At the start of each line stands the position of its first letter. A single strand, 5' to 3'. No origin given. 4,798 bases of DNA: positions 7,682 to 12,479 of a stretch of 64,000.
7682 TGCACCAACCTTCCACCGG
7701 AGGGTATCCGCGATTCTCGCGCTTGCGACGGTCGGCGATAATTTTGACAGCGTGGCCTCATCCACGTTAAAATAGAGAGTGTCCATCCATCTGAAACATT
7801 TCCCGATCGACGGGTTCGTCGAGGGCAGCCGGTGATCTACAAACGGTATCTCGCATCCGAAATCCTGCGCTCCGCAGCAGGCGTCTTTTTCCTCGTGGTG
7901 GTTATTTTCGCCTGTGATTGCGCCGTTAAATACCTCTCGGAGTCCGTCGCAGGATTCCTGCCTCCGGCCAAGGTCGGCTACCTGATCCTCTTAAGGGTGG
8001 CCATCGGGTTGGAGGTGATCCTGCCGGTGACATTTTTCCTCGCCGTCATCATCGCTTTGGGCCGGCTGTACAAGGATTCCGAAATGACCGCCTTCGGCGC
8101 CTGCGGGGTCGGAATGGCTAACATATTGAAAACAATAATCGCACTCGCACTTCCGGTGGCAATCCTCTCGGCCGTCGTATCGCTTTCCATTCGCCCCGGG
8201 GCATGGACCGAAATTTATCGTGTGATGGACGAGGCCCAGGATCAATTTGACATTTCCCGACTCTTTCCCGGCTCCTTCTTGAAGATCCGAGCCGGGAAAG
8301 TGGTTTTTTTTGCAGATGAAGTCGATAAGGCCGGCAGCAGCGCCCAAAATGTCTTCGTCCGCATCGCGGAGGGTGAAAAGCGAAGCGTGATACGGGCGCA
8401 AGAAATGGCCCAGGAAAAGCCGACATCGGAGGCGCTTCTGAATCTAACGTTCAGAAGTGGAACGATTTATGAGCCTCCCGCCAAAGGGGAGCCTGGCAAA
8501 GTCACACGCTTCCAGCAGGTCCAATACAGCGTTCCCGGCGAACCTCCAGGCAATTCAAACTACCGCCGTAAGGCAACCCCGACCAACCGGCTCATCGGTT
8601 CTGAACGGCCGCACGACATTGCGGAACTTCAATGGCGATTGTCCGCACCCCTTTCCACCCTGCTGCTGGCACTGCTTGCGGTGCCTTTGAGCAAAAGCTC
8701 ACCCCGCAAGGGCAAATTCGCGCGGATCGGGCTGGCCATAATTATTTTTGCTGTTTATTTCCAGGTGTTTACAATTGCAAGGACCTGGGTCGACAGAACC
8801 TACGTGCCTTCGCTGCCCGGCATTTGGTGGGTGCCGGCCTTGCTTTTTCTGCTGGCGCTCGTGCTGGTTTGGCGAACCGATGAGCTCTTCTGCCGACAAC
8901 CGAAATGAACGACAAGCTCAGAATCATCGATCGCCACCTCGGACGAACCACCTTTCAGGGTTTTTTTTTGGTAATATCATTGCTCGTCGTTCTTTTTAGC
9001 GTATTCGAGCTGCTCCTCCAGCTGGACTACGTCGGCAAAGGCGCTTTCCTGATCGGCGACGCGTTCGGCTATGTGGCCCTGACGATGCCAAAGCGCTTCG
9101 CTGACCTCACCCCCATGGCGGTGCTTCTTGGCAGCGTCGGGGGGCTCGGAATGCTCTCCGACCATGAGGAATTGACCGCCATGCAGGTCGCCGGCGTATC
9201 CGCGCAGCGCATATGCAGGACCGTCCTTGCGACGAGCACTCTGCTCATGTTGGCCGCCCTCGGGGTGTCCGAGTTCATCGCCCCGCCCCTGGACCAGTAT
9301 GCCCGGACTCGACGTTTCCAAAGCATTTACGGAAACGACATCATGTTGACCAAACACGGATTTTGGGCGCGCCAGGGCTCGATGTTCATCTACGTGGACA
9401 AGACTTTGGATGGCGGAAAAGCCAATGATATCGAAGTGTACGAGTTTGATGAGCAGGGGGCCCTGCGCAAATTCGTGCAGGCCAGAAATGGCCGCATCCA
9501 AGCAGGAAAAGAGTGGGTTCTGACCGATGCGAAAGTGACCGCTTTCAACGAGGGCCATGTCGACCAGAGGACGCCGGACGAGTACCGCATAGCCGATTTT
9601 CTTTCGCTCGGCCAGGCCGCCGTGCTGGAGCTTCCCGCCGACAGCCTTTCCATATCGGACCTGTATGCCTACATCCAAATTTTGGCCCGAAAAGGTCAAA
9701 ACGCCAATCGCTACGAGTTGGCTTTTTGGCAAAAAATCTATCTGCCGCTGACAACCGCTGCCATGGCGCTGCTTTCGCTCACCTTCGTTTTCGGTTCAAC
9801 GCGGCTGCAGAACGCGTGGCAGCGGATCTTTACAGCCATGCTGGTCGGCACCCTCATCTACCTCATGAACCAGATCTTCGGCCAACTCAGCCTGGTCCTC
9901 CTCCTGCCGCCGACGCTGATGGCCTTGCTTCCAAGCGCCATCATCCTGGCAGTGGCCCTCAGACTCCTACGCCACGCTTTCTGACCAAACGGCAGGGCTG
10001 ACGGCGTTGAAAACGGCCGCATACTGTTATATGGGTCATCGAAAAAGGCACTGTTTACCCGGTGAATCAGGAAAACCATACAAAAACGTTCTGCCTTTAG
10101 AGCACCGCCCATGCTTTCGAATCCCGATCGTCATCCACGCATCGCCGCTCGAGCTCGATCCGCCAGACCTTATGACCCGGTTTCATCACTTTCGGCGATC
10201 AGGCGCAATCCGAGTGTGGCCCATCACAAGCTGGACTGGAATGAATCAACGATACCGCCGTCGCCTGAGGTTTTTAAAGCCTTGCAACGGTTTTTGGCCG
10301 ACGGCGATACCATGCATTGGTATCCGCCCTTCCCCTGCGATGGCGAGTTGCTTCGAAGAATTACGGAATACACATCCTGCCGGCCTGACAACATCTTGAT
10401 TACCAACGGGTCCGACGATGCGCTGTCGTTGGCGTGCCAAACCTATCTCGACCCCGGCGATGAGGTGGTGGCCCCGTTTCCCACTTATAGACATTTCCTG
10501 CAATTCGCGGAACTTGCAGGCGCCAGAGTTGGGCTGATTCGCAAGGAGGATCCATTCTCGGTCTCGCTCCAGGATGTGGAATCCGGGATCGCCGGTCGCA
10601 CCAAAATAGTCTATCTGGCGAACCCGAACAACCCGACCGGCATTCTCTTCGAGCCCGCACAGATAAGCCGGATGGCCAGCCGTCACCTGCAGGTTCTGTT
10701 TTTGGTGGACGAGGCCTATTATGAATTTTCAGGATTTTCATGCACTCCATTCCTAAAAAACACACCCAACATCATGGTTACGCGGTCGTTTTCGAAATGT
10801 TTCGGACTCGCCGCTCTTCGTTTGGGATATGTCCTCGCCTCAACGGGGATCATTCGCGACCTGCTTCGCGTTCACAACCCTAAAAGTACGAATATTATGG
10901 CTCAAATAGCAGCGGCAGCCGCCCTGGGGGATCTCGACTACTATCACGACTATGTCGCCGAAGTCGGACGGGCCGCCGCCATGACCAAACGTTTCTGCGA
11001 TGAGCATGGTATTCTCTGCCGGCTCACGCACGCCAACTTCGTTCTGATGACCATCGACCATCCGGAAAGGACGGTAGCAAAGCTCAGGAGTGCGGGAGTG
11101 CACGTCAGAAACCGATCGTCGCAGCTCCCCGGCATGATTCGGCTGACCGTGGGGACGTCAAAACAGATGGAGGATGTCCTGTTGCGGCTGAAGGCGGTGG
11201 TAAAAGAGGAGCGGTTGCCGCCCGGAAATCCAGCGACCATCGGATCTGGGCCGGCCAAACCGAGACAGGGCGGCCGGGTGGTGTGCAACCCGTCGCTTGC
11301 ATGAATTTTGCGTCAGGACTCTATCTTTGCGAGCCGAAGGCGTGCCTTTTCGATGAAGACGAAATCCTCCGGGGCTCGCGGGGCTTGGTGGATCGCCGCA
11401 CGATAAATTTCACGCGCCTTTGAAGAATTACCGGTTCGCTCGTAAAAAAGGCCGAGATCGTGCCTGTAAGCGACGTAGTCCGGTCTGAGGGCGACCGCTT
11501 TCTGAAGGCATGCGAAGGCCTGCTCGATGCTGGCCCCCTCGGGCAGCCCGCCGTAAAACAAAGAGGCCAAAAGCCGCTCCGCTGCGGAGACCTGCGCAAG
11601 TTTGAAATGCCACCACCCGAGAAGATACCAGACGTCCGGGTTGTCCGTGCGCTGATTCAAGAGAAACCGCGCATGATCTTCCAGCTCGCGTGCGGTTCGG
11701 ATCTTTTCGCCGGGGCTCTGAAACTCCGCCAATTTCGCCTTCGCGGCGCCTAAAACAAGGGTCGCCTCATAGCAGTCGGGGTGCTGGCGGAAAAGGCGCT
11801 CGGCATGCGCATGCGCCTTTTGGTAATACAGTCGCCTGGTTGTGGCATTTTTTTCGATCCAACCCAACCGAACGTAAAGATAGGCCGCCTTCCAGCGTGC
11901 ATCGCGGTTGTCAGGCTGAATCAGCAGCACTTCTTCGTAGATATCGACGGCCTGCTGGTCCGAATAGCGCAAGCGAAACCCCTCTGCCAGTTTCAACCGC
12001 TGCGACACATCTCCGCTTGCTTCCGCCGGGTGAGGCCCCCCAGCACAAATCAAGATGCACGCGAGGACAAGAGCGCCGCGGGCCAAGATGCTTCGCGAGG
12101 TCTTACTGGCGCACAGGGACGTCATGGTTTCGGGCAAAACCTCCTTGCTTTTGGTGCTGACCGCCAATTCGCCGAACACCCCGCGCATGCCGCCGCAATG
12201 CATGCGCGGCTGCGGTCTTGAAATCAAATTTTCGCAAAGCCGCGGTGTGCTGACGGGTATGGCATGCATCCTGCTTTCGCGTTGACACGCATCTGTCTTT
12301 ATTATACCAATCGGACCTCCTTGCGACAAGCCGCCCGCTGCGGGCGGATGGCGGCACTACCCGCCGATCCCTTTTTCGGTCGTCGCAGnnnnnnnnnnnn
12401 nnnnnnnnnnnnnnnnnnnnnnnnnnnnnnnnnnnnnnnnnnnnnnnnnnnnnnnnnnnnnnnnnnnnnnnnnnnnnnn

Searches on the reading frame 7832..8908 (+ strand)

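Call 45: search_protein_families(library=pfam, proteins=[window:7832-8908:+], max_evalue=0.001)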
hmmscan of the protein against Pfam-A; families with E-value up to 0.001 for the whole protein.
window:7832-8908:+ (358 aa): 1 family
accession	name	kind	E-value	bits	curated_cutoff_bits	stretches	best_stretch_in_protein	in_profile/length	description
PF03739.19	LptF_LptG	-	6.3e-58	196.9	27.9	1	5-348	1-353/353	Lipopolysaccharide export system permease LptF/LptG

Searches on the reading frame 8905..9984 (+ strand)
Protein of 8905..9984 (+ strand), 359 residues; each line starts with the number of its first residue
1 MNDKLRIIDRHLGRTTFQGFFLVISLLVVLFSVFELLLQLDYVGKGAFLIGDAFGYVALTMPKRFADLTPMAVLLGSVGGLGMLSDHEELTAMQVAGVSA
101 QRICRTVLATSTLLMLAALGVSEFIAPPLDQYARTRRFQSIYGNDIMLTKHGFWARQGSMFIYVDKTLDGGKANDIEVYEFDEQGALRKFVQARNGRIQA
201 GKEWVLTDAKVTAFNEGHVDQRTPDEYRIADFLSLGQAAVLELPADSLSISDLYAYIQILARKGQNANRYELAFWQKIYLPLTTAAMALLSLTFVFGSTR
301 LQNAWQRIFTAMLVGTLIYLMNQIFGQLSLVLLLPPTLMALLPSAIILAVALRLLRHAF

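Call 45: search_protein_families(library=pfam, proteins=[window:8905-9984:+], max_evalue=0.001)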
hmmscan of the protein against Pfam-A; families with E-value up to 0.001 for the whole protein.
window:8905-9984:+ (359 aa): 1 family
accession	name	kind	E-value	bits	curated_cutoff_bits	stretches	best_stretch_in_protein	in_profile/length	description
PF03739.19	LptF_LptG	-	1.1e-70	238.9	27.9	1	10-356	1-352/353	Lipopolysaccharide export system permease LptF/LptG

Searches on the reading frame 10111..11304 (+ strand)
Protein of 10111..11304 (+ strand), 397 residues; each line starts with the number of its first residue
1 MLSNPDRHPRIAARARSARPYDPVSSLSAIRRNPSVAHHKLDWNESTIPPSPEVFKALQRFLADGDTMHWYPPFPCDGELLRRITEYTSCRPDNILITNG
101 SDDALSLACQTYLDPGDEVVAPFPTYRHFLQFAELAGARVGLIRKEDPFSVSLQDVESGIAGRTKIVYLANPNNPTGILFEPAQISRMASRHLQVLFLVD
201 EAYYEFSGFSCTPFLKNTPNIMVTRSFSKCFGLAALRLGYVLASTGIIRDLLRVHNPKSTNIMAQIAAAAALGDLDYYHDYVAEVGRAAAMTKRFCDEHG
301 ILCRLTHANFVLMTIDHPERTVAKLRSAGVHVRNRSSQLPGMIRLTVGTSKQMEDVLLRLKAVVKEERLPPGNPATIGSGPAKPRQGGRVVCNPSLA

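Call 45: search_protein_families(library=pfam, proteins=[window:10111-11304:+], max_evalue=0.001)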
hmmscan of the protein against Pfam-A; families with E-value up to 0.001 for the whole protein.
window:10111-11304:+ (397 aa): 3 families
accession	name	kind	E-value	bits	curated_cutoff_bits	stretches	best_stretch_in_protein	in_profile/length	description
PF00155.27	Aminotran_1_2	-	4.5e-51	174.6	19.7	1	41-358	6-359/361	Aminotransferase class I and II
PF00266.25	Aminotran_5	-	3.2e-08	33.4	21.5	1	93-202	62-177/371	Aminotransferase class-V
PF01053.26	Cys_Met_Meta_PP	-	4.1e-05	22.7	27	1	103-204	78-177/381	Cys/Met metabolism PLP-dependent enzyme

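Call 51: search_protein_families(library=ncbifam, proteins=[window:10111-11304:+], max_evalue=0.00001)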
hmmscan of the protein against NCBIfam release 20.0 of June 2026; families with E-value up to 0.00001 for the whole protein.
window:10111-11304:+ (397 aa): 61 families (the best 25 are shown)
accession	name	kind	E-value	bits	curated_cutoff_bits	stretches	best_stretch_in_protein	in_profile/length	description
TIGR01141.1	hisC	equivalog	3.6e-72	243.2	276.55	1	20-361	9-347/349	histidinol-phosphate transaminase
NF003496.0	PRK05166.1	equivalog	1.7e-49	168.6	540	1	13-363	12-369/373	histidinol-phosphate transaminase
NF002878.0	PRK03321.1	subfamily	3.6e-47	160.8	374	1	37-363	23-348/352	histidinol-phosphate transaminase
TIGR01140.1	L_thr_O3P_dcar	equivalog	7.6e-45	153.4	290.55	1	68-356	42-325/331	threonine-phosphate decarboxylase CobD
NF002877.0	PRK03317.1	equivalog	1.2e-42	146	409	1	39-367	34-370/374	histidinol-phosphate transaminase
NF002726.0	PRK02610.1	equivalog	3.1e-40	138.3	391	1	19-367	13-372/374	histidinol-phosphate transaminase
NF006014.0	PRK08153.1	equivalog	3.6e-40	138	510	1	39-366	36-366/370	pyridoxal phosphate-dependent aminotransferase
NF006580.0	PRK09105.1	subfamily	1.4e-39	136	444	1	36-365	46-372/375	pyridoxal phosphate-dependent aminotransferase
NF041364.1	GntC_guanitoxin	equivalog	6.8e-38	130.5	415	1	79-316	41-300/356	guanitoxin biosynthesis PLP-dependent (S)-gamma-hydroxy-L-arginine cyclodehydratase GntC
NF051461.1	pyoverd_PtaA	equivalog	9.4e-38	129.8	500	1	37-355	35-351/359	pyoverdine biosynthesis transaminase PtaA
NF004870.0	PRK06225.1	equivalog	3e-30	105.2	351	1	44-324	36-323/380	pyridoxal phosphate-dependent aminotransferase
NF005915.1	PRK07908.1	equivalog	6.8e-26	91.4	360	1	68-355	41-326/332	Rv2231c family histidinol phosphate aminotransferase CobC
NF005744.0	PRK07568.1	subfamily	4.2e-25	88.4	389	1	89-310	85-320/398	pyridoxal phosphate-dependent aminotransferase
NF006229.0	PRK08361.1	equivalog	3.2e-24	85.7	624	1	79-275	74-285/391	aspartate aminotransferase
NF005593.0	PRK07324.1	equivalog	4.5e-24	85.2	476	1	87-253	75-246/373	aminotransferase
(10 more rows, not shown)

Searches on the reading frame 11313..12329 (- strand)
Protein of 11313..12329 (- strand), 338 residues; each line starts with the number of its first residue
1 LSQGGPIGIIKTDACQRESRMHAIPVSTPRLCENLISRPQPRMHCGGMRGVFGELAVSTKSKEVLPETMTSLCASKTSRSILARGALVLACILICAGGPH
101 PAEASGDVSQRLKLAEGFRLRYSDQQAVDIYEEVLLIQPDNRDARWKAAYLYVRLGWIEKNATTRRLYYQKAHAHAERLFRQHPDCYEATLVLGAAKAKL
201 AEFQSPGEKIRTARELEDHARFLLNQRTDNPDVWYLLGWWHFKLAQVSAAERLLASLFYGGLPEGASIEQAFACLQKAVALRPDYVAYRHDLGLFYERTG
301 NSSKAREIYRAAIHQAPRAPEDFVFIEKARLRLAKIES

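Call 45: search_protein_families(library=pfam, proteins=[window:11313-12329:-], max_evalue=0.001)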
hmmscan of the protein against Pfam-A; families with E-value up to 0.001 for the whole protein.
window:11313-12329:- (338 aa): 13 families
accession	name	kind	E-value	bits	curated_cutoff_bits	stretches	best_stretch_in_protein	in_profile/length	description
PF14559.12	TPR_19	-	1.1e-13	51.7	25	0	269-320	8-59/68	Tetratricopeptide repeat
PF13414.12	TPR_11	-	1.6e-10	41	26.8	1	268-300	10-42/42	TPR repeat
PF13428.12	TPR_14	-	4.3e-10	39.7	23.5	0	289-321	4-36/44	Tetratricopeptide repeat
PF21033.3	RMD1-3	-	4e-08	33.2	26.7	1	136-322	33-219/235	Regulator of microtubule dynamics protein 1-3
PF13432.12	TPR_16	-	9.7e-08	32.8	32.7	1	269-320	14-65/65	Tetratricopeptide repeat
PF13181.12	TPR_8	-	2.8e-07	30.6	25.7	0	289-313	4-28/34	Tetratricopeptide repeat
PF13371.12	TPR_9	-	4.8e-07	30.1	35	1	268-320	11-63/73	Tetratricopeptide repeat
PF07719.23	TPR_2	-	1.3e-06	28.5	27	0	290-318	5-33/34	Tetratricopeptide repeat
PF13431.12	TPR_17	-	4.8e-06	26.9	24.4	0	274-307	1-34/34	Tetratricopeptide repeat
PF14863.12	Alkyl_sulf_dimr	-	1.2e-05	26.2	26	1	102-174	63-135/139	Alkyl sulfatase dimerisation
PF06552.18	TOM20_plant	-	9.2e-05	22.7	20.6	0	125-189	52-118/187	Plant specific mitochondrial import receptor subunit TOM20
PF13174.12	TPR_6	-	0.00016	22.5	26.3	0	292-317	6-31/33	Tetratricopeptide repeat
PF00515.34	TPR_1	-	0.00069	19.8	27.8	0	269-285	18-34/34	Tetratricopeptide repeat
